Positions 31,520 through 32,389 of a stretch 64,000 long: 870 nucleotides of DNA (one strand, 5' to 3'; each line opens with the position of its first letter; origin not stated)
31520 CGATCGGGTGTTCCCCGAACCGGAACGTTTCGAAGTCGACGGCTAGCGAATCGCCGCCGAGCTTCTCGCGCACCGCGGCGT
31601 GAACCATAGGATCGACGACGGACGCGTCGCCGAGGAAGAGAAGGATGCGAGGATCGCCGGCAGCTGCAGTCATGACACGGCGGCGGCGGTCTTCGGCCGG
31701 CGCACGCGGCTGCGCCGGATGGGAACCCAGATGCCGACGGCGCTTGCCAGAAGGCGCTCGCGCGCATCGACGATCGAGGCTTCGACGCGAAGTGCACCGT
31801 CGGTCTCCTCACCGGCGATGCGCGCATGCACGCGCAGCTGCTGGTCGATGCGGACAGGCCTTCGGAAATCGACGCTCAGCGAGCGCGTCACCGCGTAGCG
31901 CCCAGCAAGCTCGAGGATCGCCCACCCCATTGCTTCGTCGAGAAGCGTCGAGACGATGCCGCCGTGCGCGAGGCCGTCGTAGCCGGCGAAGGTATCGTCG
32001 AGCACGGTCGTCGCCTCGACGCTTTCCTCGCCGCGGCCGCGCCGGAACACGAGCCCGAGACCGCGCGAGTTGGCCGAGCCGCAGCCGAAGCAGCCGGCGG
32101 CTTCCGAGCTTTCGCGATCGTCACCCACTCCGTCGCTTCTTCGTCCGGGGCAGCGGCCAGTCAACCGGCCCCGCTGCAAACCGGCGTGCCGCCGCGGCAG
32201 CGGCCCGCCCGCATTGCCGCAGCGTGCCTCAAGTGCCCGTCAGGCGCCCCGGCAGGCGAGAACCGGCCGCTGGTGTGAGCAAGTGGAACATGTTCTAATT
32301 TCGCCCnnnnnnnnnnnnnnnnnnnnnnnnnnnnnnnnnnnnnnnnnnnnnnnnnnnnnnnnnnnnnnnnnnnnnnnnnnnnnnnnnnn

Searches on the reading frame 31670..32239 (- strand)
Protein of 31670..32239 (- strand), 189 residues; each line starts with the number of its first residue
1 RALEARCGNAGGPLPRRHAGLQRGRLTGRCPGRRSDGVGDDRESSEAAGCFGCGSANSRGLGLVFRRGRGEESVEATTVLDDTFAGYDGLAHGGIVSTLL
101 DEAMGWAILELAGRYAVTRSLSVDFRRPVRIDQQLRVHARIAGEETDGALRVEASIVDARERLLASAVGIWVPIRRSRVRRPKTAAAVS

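Call 7: search_protein_families(library=pfam, proteins=[window:31670-32239:-])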
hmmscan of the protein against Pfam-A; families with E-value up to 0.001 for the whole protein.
window:31670-32239:- (189 aa): 2 families
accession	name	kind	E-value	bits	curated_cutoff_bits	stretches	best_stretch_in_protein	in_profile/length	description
PF03061.28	4HBT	-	7.3e-12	45.9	20.6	1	89-141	2-56/79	Thioesterase superfamily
PF13279.12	4HBT_2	-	0.00031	21.6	25.5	1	93-178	23-108/122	Thioesterase-like superfamily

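Call 10: search_protein_families(library=ncbifam, proteins=[window:31670-32239:-], max_evalue=0.001)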
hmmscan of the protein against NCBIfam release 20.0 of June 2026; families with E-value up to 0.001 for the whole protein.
window:31670-32239:- (189 aa): 2 families
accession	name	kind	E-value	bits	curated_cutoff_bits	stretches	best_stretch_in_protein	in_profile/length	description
TIGR00369.1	unchar_dom_1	domain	3.3e-09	36.9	36.6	1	70-167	14-111/117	hotdog fold thioesterase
TIGR02286.1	PaaD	equivalog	2.2e-07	31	118.9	1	60-166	3-106/114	hydroxyphenylacetyl-CoA thioesterase PaaI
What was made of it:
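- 31670..32128 (-): Divergent hotdog (4HBT) thioesterase, overlapping holA downstream. It is a possible additional target, but its membership is uncertain. 4HBT domain (calls 7, 10).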
